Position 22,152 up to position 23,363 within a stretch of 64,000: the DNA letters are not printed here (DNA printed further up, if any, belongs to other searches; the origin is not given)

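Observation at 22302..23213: Alpha-1,3-fucosyltransferase (GT10) signature motif in a phage protein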

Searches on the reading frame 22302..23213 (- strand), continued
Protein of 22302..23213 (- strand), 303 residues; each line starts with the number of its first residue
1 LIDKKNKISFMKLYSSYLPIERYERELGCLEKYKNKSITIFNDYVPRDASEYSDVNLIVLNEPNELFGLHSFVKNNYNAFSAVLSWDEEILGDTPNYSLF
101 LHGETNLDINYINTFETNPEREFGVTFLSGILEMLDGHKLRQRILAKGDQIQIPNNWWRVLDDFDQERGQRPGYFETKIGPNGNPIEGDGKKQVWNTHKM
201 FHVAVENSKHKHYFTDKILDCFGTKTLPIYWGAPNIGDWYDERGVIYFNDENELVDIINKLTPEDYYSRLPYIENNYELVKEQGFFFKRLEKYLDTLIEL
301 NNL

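Call 38: find_related_loci(query=A1, collection=genome_contigs, flank=8000)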
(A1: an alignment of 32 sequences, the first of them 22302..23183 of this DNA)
Query A1 (293 aa) in genome_contigs; peptide patterns used: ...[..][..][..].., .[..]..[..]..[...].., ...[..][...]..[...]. (x = any residue, [..] = any of these).
89 stretches matched a pattern; 37 encode a relative of the query (tblastn E <= 1e-3); 37 distinct loci.
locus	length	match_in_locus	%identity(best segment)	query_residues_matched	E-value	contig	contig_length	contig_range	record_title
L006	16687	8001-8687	32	25-268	1e-37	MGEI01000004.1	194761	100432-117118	MAG: Candidatus Uhrbacteria bacterium RIFCSPLOWO2_01_FULL_47_17 rifcsplowo2_01_scaffold_61, whole genome shotgun sequenc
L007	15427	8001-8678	36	31-280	3e-36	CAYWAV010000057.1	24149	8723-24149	MAG TPA_asm: uncultured Chitinophaga sp. isolate SRP128246_co1_111 genome assembly, contig: NODE_3941_length_24149_cov_1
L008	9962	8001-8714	32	31-284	2e-35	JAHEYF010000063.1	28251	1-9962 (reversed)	MAG: Bacteroidetes bacterium isolate nzgw121 NODE_951_length_28252_cov_4.005865, whole genome shotgun sequence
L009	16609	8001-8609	31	45-267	2e-33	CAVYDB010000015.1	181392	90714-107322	MAG: uncultured Bacteroidetes bacterium isolate MFD04540.bin.2.46 genome assembly, contig: contig_33658, whole genome sh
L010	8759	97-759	32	25-272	5e-30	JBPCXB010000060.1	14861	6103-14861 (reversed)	MAG: Gammaproteobacteria bacterium isolate MAG_seacave_119 S1Ck127_20506, whole genome shotgun sequence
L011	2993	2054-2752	28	25-268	3e-29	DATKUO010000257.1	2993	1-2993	MAG TPA_asm: Bacteroidales bacterium isolate SMAG_U14109 k141_1441096, whole genome shotgun sequence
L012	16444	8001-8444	34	109-272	7e-29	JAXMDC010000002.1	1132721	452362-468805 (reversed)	MAG: Bauldia sp. isolate STL-PRO26 C4.46.fa-2, whole genome shotgun sequence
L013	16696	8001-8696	29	47-284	3e-27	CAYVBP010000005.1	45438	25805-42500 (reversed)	MAG TPA_asm: uncultured Rhodospirillaceae bacterium isolate SRP192927_co3_841 genome assembly, contig: NODE_1371_length_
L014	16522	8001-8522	31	100-272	1e-26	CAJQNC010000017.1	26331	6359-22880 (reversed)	MAG: uncultured Alphaproteobacteria bacterium isolate 10_20180412_Bin_Bin_185_1 genome assembly, contig: c_000004311917,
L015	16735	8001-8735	28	34-293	3e-26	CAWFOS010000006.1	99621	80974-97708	MAG: uncultured Alphaproteobacteria bacterium isolate MFD01689.bin.2.42 genome assembly, contig: contig_10424, whole gen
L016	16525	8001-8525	30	69-268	8e-26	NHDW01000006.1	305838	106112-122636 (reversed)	MAG: Methylococcaceae bacterium TMED69 81253, whole genome shotgun sequence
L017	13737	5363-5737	36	128-266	2e-24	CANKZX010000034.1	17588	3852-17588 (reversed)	MAG: Alphaproteobacteria bacterium isolate ZE05-15may19-27 genome assembly, contig: ZE05-15May19-c1100, whole genome sho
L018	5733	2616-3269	26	47-270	3e-23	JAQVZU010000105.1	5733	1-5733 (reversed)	MAG: Alphaproteobacteria bacterium isolate STF2_180 NODE_50142_length_5733_cov_3.803247_Sandtown_F2, whole genome shotgu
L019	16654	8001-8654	27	47-270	6e-23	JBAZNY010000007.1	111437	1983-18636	MAG: Bdellovibrionales bacterium isolate SO_2017_LW4_81 scaffold_556_c1_LW137-91_2017, whole genome shotgun sequence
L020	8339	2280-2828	29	59-271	1e-22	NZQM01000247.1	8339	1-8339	MAG: Parvibaculum sp. isolate EAC60 165482, whole genome shotgun sequence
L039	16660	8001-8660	25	65-256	1e-10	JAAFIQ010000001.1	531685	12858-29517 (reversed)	MAG: Bacteroidetes bacterium isolate bin65.metabat.ball.129 WN_Bacteroidetes_3_scaffold_1, whole genome shotgun sequence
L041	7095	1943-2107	42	191-244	2e-8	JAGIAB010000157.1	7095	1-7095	MAG: Flavisolibacter sp. isolate BIN11 scaffold157_cov0, whole genome shotgun sequence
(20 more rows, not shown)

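Call 39: find_encoding_contigs(protein=P0039, flank=9000, max_places=1)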
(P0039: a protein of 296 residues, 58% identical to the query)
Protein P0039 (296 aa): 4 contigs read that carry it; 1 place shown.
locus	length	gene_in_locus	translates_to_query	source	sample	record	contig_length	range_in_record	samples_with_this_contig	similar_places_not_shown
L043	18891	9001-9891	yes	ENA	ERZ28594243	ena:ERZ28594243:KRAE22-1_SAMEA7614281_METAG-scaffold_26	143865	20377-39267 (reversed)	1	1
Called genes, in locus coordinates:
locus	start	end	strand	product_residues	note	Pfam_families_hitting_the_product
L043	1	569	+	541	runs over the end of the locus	PF00118:Cpn60_TCP1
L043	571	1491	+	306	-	PF05496:RuvB_N, PF00004:AAA, PF13177:DNA_pol3_delta2 (weak)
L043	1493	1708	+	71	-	-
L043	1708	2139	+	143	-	PF16790:Phage_clamp_A (weak)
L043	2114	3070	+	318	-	PF12705:PDDEXK_1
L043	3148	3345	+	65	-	-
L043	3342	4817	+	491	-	PF00534:Glycos_transf_1 (weak)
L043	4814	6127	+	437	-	PF00534:Glycos_transf_1 (weak)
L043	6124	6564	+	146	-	-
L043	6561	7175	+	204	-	PF00535:Glycos_transf_2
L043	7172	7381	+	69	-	-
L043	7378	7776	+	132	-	-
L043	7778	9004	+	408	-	PF08421:Methyltransf_13, PF13489:Methyltransf_23, PF08484:Methyltransf_14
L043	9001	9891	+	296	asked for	-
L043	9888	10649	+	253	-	PF00294:PfkB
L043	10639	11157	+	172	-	PF00908:dTDP_sugar_isom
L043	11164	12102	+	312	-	PF01073:3Beta_HSD, PF01370:Epimerase, PF02719:Polysacc_synt_2 (weak), PF04321:RmlD_sub_bind, PF16363:GDP_Man_Dehyd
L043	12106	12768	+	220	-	PF13489:Methyltransf_23, PF02353:CMAS (weak), PF08241:Methyltransf_11 (faint), PF08242:Methyltransf_12, PF13649:Methyltransf_25 (weak)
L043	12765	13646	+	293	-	PF01370:Epimerase, PF16363:GDP_Man_Dehyd (weak)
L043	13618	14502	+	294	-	-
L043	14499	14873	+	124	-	-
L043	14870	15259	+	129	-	PF01467:CTP_transf_like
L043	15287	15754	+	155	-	-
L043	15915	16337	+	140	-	-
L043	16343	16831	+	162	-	PF01464:SLT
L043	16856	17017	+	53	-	-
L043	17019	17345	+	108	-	-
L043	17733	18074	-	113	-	PF02675:AdoMet_dc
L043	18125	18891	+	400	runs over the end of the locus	-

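Call 40: find_encoding_contigs(protein=P0050, flank=9000, max_places=1)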
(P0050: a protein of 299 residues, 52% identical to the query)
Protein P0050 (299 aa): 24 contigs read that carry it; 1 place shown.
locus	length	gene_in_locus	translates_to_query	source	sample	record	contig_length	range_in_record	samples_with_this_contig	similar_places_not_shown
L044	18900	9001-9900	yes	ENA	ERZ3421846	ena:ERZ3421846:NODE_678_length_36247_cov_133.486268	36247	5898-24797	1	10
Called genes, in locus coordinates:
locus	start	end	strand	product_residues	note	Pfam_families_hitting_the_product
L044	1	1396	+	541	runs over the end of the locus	PF00118:Cpn60_TCP1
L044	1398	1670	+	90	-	-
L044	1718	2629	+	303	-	PF05496:RuvB_N, PF01637:ATPase_2 (faint), PF13173:AAA_14 (weak), PF13401:AAA_22 (faint), PF00004:AAA, PF13177:DNA_pol3_delta2 (weak)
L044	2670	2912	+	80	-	-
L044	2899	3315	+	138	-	-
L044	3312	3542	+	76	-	-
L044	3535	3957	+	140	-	PF07659:DUF1599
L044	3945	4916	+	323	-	PF08696:Dna2 (weak), PF12705:PDDEXK_1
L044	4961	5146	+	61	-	-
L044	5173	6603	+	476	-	PF00534:Glycos_transf_1 (weak)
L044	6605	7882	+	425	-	PF00534:Glycos_transf_1 (weak)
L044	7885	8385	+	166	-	-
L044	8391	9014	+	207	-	PF00535:Glycos_transf_2 (weak)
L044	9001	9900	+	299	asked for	PF00852:Glyco_transf_10 (weak)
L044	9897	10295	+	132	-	-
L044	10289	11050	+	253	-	PF00294:PfkB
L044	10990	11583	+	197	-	PF00908:dTDP_sugar_isom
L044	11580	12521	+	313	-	PF01073:3Beta_HSD, PF01370:Epimerase, PF04321:RmlD_sub_bind, PF16363:GDP_Man_Dehyd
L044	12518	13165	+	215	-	PF13489:Methyltransf_23, PF02353:CMAS (weak), PF08241:Methyltransf_11 (faint), PF08242:Methyltransf_12, PF13649:Methyltransf_25 (weak)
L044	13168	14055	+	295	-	PF01370:Epimerase, PF04321:RmlD_sub_bind (weak), PF16363:GDP_Man_Dehyd (weak)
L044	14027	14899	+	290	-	-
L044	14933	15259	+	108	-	-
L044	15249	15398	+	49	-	-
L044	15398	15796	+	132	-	-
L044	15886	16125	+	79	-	-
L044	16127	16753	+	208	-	-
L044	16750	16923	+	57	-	-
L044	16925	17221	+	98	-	-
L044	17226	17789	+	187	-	PF01832:Glucosaminidase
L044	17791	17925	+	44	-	-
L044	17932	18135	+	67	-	-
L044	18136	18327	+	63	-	-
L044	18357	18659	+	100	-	PF25590:DUF7936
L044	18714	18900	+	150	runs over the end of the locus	-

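Call 41: find_encoding_contigs(protein=P0088, flank=9000, max_places=1)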
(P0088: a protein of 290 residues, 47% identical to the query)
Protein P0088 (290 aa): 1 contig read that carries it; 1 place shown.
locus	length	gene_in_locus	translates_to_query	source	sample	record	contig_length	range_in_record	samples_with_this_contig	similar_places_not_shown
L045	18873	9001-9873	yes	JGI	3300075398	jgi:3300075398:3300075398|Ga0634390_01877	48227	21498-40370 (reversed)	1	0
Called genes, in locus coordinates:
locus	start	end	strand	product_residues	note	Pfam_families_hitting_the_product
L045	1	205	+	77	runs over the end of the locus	-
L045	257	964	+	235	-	PF01541:GIY-YIG (weak), PF07453:NUMOD1 (faint)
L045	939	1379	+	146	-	-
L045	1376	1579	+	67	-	-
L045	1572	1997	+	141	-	-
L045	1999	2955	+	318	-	PF12705:PDDEXK_1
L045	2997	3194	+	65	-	-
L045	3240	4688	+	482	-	PF00534:Glycos_transf_1, PF13692:Glyco_trans_1_4 (weak)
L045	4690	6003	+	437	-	-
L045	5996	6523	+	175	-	-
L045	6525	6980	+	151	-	-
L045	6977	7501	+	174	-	PF00535:Glycos_transf_2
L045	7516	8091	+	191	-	-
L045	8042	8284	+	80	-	-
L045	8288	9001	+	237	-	PF13489:Methyltransf_23, PF08242:Methyltransf_12 (weak)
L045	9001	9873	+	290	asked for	-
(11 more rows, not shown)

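Call 54: search_protein_representatives(alignment_id=A1)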
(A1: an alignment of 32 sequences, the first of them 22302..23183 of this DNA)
Query: 32 sequences, 292 profile positions. Proteins with E-value up to 0.001 (for the whole library): 10112; up to 1e-10: 3140; up to 1e-30: 573. The best 150 are listed.
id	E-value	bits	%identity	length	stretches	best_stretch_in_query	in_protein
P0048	2.1e-123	427.5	-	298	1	1-292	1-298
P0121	4.7e-106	370.6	-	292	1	2-292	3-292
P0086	1.0e-100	353.1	-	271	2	106-292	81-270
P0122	1.4e-96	339.5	-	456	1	2-292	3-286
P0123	1.5e-96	339.4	-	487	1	15-292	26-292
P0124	3.3e-95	335.0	-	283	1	1-292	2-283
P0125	3.0e-94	331.8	-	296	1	1-292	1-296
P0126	3.8e-92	324.9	-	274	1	9-292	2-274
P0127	1.9e-90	319.4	-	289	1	2-292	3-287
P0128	5.4e-86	304.7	-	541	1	1-278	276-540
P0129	3.6e-76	272.5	-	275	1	1-292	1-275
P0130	6.2e-72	258.6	-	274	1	1-292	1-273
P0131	4.8e-70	252.4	-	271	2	1-153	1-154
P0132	1.0e-63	231.6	-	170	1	109-292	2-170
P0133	8.4e-63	228.6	-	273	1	1-292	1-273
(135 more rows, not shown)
